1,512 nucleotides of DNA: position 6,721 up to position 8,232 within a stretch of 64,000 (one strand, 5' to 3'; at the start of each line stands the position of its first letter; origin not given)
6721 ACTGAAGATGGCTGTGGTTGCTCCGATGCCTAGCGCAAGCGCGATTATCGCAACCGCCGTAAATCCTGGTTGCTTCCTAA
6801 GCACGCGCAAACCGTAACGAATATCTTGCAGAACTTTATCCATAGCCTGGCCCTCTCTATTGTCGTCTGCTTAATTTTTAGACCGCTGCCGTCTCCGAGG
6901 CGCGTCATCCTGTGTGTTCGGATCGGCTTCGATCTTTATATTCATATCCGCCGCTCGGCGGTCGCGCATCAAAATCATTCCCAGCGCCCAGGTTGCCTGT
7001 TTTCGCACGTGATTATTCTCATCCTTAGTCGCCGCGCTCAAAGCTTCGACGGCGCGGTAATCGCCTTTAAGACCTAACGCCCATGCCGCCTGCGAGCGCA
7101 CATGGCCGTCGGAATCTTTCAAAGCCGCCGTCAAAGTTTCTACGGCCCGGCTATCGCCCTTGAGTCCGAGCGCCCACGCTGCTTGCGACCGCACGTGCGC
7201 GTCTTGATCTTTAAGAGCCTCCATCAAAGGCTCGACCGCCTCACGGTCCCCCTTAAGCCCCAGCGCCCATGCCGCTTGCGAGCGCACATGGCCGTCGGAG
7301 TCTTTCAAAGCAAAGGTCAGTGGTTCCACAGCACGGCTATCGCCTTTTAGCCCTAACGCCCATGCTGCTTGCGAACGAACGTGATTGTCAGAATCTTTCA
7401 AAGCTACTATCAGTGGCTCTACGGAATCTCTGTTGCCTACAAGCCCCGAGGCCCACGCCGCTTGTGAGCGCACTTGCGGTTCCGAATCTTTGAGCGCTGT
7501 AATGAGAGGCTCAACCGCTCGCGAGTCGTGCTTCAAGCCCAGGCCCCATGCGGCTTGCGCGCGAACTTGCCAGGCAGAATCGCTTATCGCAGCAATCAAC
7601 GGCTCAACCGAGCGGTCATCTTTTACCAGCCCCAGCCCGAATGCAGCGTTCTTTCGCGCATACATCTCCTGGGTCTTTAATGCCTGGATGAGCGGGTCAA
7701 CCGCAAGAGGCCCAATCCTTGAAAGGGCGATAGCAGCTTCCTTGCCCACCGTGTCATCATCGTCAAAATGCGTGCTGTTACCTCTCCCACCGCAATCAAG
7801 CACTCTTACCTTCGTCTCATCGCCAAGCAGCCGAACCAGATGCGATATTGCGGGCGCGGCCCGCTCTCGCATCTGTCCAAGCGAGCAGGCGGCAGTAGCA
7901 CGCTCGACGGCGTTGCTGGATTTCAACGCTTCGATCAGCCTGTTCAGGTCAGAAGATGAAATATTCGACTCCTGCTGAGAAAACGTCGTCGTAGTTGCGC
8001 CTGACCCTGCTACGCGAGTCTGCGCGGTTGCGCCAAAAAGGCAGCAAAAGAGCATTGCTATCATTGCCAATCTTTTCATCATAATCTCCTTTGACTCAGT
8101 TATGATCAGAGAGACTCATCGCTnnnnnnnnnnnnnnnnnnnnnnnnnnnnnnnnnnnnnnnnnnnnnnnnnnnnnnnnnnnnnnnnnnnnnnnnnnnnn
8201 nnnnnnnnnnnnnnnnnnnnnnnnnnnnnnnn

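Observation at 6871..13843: BlaI/BlaR1-type regulated-proteolysis module whose sensor is a HEAT-repeat domain, plus a paralogous secreted HEAT protein, between two MacB-like ABC permease loci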

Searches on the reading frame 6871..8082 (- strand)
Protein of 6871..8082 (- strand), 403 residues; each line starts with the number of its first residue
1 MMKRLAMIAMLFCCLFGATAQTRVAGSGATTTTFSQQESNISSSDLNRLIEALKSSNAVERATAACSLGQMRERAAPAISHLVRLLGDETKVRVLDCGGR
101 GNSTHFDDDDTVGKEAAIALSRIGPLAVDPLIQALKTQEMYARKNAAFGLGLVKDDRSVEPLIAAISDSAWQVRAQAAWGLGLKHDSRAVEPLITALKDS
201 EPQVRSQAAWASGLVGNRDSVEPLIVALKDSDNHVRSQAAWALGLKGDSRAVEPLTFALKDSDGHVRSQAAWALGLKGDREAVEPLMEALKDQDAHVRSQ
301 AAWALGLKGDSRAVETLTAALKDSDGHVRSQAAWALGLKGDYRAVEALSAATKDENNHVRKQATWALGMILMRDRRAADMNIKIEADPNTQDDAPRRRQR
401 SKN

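Call 3: search_protein_families(library=pfam, proteins=[window:6871-8082:-], max_evalue=0.01)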
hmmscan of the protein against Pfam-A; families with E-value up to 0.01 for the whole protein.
window:6871-8082:- (403 aa): 11 families
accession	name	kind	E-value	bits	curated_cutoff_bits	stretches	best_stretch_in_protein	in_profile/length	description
PF13646.12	HEAT_2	-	3.6e-59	197.5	27.7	4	253-332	2-83/88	HEAT repeats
PF03130.22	HEAT_PBS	-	1.1e-40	133.8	20.9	4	266-292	1-27/27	PBS lyase HEAT-like repeat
PF13513.12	HEAT_EZ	-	1.2e-36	124.9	27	5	171-211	1-51/55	HEAT-like repeat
PF02985.28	HEAT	-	1.3e-32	109.1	23.5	1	283-306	2-25/31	HEAT repeat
PF00514.29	Arm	-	1.5e-28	98.3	20.6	1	282-306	13-37/41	Armadillo/beta-catenin-like repeat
PF12717.13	Cnd1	-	2.6e-18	67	26.4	0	189-243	22-82/162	non-SMC mitotic condensation complex subunit 1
PF22646.2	PPP2R1A-like_HEAT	-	6.5e-07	30.1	27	0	192-209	11-28/78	PPP2R1A-like HEAT repeat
PF25786.1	HEAT_GCN1_C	-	1.4e-05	25.6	27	0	344-378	28-62/151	GCN1-like, C-terminal HEAT repeats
PF12755.13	Vac14_Fab1_bd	-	0.0011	20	22.1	0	281-302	27-48/97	Vacuolar 14 Fab1-binding region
PF25767.1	ARM_TBCD_2nd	-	0.0025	17.7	29.7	0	281-306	77-102/245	Tubulin-specific chaperone D-like, ARM repeats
PF24492.1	HEAT_ECM29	-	0.0034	18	27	0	345-370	114-139/160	Proteasome adapter and scaffold protein ECM29, HEAT-repeat domain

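Call 4: search_protein_families(library=ncbifam, proteins=[window:6871-8082:-], max_evalue=0.01)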
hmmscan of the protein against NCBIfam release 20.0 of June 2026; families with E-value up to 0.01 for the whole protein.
window:6871-8082:- (403 aa): 9 families
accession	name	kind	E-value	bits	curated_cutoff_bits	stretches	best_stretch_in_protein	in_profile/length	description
NF058502.1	phyc_lyase_CpcE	equivalog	2.2e-31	109.3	330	3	164-260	9-114/260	C-phycocyanin alpha-cysteine-84 phycocyanobilin lyase subunit CpcE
NF007244.0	PRK09687.1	equivalog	7.1e-24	84.6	275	4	233-323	143-236/285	putative lyase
NF045915.1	PhycobilmeDegNblB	equivalog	3e-23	82.5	300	3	198-306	77-186/214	phycobilisome degradation protein NblB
NF010374.0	PRK13800.1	equivalog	1.6e-17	63.1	1196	1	110-243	757-895/898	fumarate reductase/succinate dehydrogenase flavoprotein subunit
NF045662.1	DVU0298_fam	equivalog_domain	6.4e-17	61.8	75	1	46-94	147-193/213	DVU0298 family protein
TIGR02270.1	TIGR02270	subfamily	6.5e-17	61.7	206.8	2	162-288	152-276/410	TIGR02270 family protein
NF006501.0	PRK08937.3-1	equivalog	7.5e-13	48.9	310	2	293-353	43-103/191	adenylosuccinate lyase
NF058515.1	phyc_lyase_CpcF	equivalog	5.4e-11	42.4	220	1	116-182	50-117/200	C-phycocyanin alpha-cysteine-84 phycocyanobilin lyase subunit CpcF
NF058505.1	phyc_lyase_CpeY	equivalog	6.2e-07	28.3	600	0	283-337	49-108/419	C-phycoerythrin alpha-cysteine-82 phycoerythrobilin lyase CpeY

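Call 33: find_homologous_proteins(query=window:6871-8082:-)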
Query window:6871-8082:- (403 aa): 5370 proteins with E <= 0.001 among 8000 candidates; the best 120 are listed.
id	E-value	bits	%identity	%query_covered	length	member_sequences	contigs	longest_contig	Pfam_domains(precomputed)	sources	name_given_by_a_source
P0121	3.0e-156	538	65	96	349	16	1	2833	PF12717.14,PF00514.30,PF22646.3,PF25786.1,PF02985.29,PF03130.23,PF13513.13,PF13646.13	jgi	jgi:HEAT repeat protein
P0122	7.2e-130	452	53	95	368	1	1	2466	PF12717.14,PF00514.30,PF25786.1,PF02985.29,PF03130.23,PF13513.13,PF13646.13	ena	-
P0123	6.4e-123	429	51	84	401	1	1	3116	PF12717.14,PF00514.30,PF25786.1,PF02985.29,PF03130.23,PF13513.13,PF13646.13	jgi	jgi:HEAT repeat protein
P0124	1.3e-119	418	58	74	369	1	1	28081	PF12717.14,PF00514.30,PF02985.29,PF03130.23,PF13513.13,PF13646.13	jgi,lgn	-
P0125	6.7e-118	412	53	95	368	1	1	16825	PF12717.14,PF00514.30,PF22646.3,PF25786.1,PF02985.29,PF03130.23,PF13513.13,PF13646.13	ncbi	-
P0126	1.3e-115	405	79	60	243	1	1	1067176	PF12717.14,PF00514.30,PF02985.29,PF03130.23,PF13513.13,PF13646.13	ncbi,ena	-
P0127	1.0e-114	402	52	96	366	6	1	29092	PF12717.14,PF00514.30,PF22646.3,PF25786.1,PF02985.29,PF03130.23,PF13513.13,PF13646.13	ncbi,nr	ncbi:MAG TPA: HEAT repeat domain-containing protein [Blastocatellia bacterium]|nr:HEAT repeat domain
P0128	2.1e-114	401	52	97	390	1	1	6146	PF12717.14,PF00514.30,PF22646.3,PF25786.1,PF02985.29,PF03130.23,PF13513.13,PF13646.13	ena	-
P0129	1.6e-113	398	52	95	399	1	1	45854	PF12717.14,PF00514.30,PF22646.3,PF25786.1,PF02985.29,PF03130.23,PF13513.13,PF13646.13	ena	-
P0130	2.3e-113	397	56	84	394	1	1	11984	PF12717.14,PF00514.30,PF22646.3,PF25786.1,PF02985.29,PF03130.23,PF13513.13,PF13646.13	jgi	jgi:HEAT repeat protein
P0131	1.3e-112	395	51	95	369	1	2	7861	PF12717.14,PF00514.30,PF22646.3,PF25786.1,PF02985.29,PF03130.23,PF13513.13,PF13646.13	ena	-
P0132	4.8e-111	390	51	95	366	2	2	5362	PF12717.14,PF00514.30,PF22646.3,PF25786.1,PF02985.29,PF03130.23,PF13513.13,PF13646.13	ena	-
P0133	8.9e-110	386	50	95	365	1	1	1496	PF12717.14,PF00514.30,PF22646.3,PF25786.1,PF02985.29,PF03130.23,PF13513.13,PF13646.13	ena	-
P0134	7.7e-105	369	51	92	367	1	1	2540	PF12717.14,PF00514.30,PF25786.1,PF02985.29,PF03130.23,PF13513.13,PF13646.13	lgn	-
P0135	9.2e-105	369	55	89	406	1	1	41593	PF12717.14,PF00514.30,PF02985.29,PF03130.23,PF13513.13,PF13646.13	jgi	jgi:HEAT repeat protein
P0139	1.9e-102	361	57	81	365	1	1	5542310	PF12717.14,PF00514.30,PF22646.3,PF25786.1,PF02985.29,PF03130.23,PF13513.13,PF13646.13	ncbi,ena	-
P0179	3.0e-87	311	50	89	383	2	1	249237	PF12717.14,PF00514.30,PF22646.3,PF25786.1,PF02985.29,PF03130.23,PF13513.13,PF13646.13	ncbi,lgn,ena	ncbi:MAG TPA: HEAT repeat domain-containing protein [Pyrinomonadaceae bacterium]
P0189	5.0e-84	301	54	75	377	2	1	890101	PF12717.14,PF00514.30,PF25786.1,PF02985.29,PF03130.23,PF13513.13,PF13646.13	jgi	jgi:HEAT repeat protein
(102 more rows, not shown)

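Call 54: find_encoding_contigs(protein=P0139, flank=7000, max_places=1)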
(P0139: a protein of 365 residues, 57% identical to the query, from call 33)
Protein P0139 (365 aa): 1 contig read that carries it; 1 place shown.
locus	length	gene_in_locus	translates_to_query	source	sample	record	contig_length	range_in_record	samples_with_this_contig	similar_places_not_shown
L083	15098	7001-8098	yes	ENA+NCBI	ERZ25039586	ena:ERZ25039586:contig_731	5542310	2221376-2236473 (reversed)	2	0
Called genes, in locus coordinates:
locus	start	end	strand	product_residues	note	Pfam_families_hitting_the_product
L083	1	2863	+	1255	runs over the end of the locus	PF01339:CheB_methylest, PF03705:CheR_N, PF01739:CheR, PF00989:PAS (weak), PF13596:PAS_10, PF08447:PAS_3 (weak), PF07730:HisKA_3, PF02518:HATPase_c, +3 more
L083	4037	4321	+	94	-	PF01381:HTH_3 (faint)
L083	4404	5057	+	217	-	PF00072:Response_reg, PF08281:Sigma70_r4_2, PF00196:GerE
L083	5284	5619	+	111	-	-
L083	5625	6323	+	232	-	PF00027:cNMP_binding, PF13545:HTH_Crp_2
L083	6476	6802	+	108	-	PF00072:Response_reg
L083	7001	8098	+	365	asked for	PF25786:HEAT_GCN1_C (faint), PF12717:Cnd1 (faint), PF13646:HEAT_2, PF13646:HEAT_2, PF13513:HEAT_EZ (weak), PF13646:HEAT_2, PF03130:HEAT_PBS (weak), PF13646:HEAT_2, +3 more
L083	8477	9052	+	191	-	PF04542:Sigma70_r2, PF08281:Sigma70_r4_2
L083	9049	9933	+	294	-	PF13490:zf-HC2 (faint)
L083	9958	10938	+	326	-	PF13349:DUF4097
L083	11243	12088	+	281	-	PF13349:DUF4097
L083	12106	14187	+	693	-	PF13349:DUF4097 (faint)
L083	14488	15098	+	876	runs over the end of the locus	PF06452:CBM9_1, PF19313:DUF5916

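Call 55: find_encoding_contigs(protein=P0179, flank=7000, max_places=1)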
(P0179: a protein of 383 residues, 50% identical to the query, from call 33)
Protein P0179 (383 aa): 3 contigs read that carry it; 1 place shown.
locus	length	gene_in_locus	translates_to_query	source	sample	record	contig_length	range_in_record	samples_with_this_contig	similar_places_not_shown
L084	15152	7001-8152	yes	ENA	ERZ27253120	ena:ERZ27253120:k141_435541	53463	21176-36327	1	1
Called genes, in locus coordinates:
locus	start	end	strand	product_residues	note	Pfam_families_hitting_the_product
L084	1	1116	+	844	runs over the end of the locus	PF07690:MFS_1 (faint), PF01564:Spermine_synth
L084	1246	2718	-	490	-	PF01266:DAO (weak), PF13450:NAD_binding_8, PF13454:NAD_binding_9 (faint), PF01593:Amino_oxidase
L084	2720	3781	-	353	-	PF01370:Epimerase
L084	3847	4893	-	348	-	PF00762:Ferrochelatase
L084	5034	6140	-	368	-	PF01208:URO-D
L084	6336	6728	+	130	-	PF00072:Response_reg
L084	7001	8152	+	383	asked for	PF13513:HEAT_EZ (faint), PF22646:PPP2R1A-like_HEAT (faint), PF00514:Arm (faint), PF03130:HEAT_PBS (faint), PF02985:HEAT (faint), PF13646:HEAT_2, PF13646:HEAT_2, PF13646:HEAT_2, +2 more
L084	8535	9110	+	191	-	PF04542:Sigma70_r2, PF08281:Sigma70_r4_2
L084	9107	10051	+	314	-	-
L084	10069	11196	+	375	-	PF13349:DUF4097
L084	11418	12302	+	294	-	-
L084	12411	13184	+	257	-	PF13349:DUF4097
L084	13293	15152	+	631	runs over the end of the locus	PF13349:DUF4097 (faint)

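Call 56: find_encoding_contigs(protein=P0189, flank=7000, max_places=1)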
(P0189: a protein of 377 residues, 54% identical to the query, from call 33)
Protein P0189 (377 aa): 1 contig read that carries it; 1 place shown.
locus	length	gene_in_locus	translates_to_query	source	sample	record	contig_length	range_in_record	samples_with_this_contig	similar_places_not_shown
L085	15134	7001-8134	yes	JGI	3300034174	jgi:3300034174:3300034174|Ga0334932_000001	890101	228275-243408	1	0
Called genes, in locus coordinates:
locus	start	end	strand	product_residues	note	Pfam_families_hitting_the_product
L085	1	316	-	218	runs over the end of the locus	-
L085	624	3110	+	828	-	PF07690:MFS_1 (faint), PF01564:Spermine_synth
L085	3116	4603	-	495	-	PF01266:DAO, PF13450:NAD_binding_8, PF01593:Amino_oxidase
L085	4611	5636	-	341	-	PF00762:Ferrochelatase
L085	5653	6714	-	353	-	PF01208:URO-D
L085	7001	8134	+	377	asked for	PF12717:Cnd1 (faint), PF00514:Arm (faint), PF02985:HEAT (faint), PF03130:HEAT_PBS (faint), PF13646:HEAT_2, PF13646:HEAT_2, PF13513:HEAT_EZ (weak), PF13646:HEAT_2, +1 more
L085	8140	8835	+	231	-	-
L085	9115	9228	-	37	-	-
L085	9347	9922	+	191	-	PF04542:Sigma70_r2, PF08281:Sigma70_r4_2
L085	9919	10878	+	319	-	PF13490:zf-HC2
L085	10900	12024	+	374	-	PF13349:DUF4097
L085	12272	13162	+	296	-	-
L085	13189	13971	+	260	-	PF13349:DUF4097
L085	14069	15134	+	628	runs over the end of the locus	PF13349:DUF4097 (weak)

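Call 67: find_related_loci(query=A3, collection=metagenome_contigs, flank=8000)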
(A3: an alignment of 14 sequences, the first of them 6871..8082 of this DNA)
Query A3 (403 aa) in metagenome_contigs; peptide patterns used: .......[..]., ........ (x = any residue, [..] = any of these).
273 stretches matched a pattern; 167 encode a relative of the query (tblastn E <= 1e-3); the best 80 are kept; 80 distinct loci.
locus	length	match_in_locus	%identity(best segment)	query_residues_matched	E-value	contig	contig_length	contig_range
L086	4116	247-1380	68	1-403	0e+0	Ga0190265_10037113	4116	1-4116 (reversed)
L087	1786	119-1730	65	1-389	5e-162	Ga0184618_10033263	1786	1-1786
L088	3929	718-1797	58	11-377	2e-118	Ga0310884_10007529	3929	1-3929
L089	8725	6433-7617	58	22-377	4e-115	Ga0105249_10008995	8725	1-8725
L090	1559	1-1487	64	1-403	3e-124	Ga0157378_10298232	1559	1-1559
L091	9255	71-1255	58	22-377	6e-115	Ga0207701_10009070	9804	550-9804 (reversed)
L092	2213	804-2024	56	1-377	3e-120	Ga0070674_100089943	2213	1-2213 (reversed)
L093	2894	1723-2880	54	1-393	6e-115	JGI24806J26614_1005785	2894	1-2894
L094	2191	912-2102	56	5-377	2e-115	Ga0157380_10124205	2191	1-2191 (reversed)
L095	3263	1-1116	53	33-373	4e-112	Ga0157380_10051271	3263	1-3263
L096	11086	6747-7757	72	49-398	2e-109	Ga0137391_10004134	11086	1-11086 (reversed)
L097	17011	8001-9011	72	49-398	6e-109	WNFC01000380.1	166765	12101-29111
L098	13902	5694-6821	55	11-379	3e-109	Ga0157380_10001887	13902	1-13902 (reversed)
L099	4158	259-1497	51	1-373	3e-110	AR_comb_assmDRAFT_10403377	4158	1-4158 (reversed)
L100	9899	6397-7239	72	49-398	7e-109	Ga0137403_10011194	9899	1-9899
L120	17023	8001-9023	54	1-379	1e-102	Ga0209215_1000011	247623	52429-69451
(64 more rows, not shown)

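Call 70: search_protein_families(library=pfam, proteins=[L120:6087-6959:+, L120:5152-5973:-, L120:3837-5018:-, L120:9026-9643:-, L120:9675-10709:-, L120:10730-11890:-, L098:4448-5377:+, L089:4030-6237:+, L089:7670-8203:+], max_evalue=0.0001)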
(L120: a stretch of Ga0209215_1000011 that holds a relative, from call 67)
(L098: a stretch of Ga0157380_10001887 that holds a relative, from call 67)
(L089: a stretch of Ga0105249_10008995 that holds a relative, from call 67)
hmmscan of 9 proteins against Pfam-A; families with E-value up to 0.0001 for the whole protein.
L120:6087-6959:+ (290 aa): 2 families
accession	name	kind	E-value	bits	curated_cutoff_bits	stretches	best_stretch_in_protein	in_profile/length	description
PF14748.11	P5CR_dimer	-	9.9e-35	119.4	25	1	179-282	1-104/105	Pyrroline-5-carboxylate reductase dimerisation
PF03807.23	F420_oxidored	-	6.1e-16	59.2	21.6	1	16-116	1-94/94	NADP oxidoreductase coenzyme F420-dependent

L120:5152-5973:- (273 aa): 1 family
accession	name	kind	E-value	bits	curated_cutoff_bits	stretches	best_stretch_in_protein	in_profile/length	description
PF06271.18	RDD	-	5.8e-24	85.4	24.1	1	25-162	1-137/137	RDD family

L120:3837-5018:- (393 aa): 2 families
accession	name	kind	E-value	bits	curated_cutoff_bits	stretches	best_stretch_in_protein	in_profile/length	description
PF00108.29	Thiolase_N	-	2.5e-88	296.3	26.4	1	5-263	1-260/260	Thiolase, N-terminal domain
PF02803.24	Thiolase_C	-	1.7e-53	179.9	27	1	271-392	2-123/123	Thiolase, C-terminal domain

L120:9026-9643:- (205 aa): 1 family
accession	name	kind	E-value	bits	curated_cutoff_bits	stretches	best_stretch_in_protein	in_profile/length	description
PF00551.24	Formyl_trans_N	-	1.4e-57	194.8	26.1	1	3-182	2-181/181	Formyl transferase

L120:9675-10709:- (344 aa): 2 families
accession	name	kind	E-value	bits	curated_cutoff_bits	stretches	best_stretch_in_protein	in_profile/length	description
PF02769.27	AIRS_C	-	4.2e-31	108.7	23.1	1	176-340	2-151/156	AIR synthase related protein, C-terminal domain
PF00586.29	AIRS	-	5.6e-23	81.9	24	1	58-163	14-112/112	AIR synthase related protein, N-terminal domain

L120:10730-11890:- (386 aa): 1 family
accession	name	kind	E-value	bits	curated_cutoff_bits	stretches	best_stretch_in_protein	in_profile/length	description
PF00753.33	Lactamase_B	-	4.9e-15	56.4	22.7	1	57-151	2-96/196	Metallo-beta-lactamase superfamily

L098:4448-5377:+ (309 aa): 3 families
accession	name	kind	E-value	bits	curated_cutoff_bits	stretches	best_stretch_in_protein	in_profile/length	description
PF14748.11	P5CR_dimer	-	2.6e-35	121.3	25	1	201-304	1-104/105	Pyrroline-5-carboxylate reductase dimerisation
PF03807.23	F420_oxidored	-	2.1e-14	54.3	21.6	1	35-138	1-94/94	NADP oxidoreductase coenzyme F420-dependent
PF02558.23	ApbA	-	2.2e-05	24.6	22.2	1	37-174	2-128/150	Ketopantoate reductase PanE/ApbA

L089:4030-6237:+ (735 aa): 8 families
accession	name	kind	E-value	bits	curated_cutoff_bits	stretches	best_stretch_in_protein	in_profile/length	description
PF00158.32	Sigma54_activat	-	3e-69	232.5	20.2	1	408-574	1-167/168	Sigma-54 interaction domain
PF01590.32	GAF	-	3.6e-30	105.7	22.4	2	67-203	1-131/133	GAF domain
PF25601.1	AAA_lid_14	-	2.4e-27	95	27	1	580-657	1-78/87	AAA+ ATPase lid domain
PF13185.12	GAF_2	-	3.5e-21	76.3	28.6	2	236-384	3-136/136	GAF domain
PF13492.12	GAF_3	-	9.3e-19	68.5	27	2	68-202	2-124/129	GAF domain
PF14532.12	Sigma54_activ_2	-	1.1e-18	68.2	25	1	421-579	13-138/138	Sigma-54 interaction domain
PF02954.25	HTH_8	-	1.1e-14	54.2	22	1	688-728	2-42/42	Bacterial regulatory protein, Fis family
PF07728.20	AAA_5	-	1.6e-08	35.1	22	1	432-550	2-123/139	AAA domain (dynein-related subfamily)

L089:7670-8203:+ (177 aa): 1 family
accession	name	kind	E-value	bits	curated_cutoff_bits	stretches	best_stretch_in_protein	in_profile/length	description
PF12732.12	YtxH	-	1.9e-15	57.5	37.5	1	54-131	3-69/71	YtxH-like protein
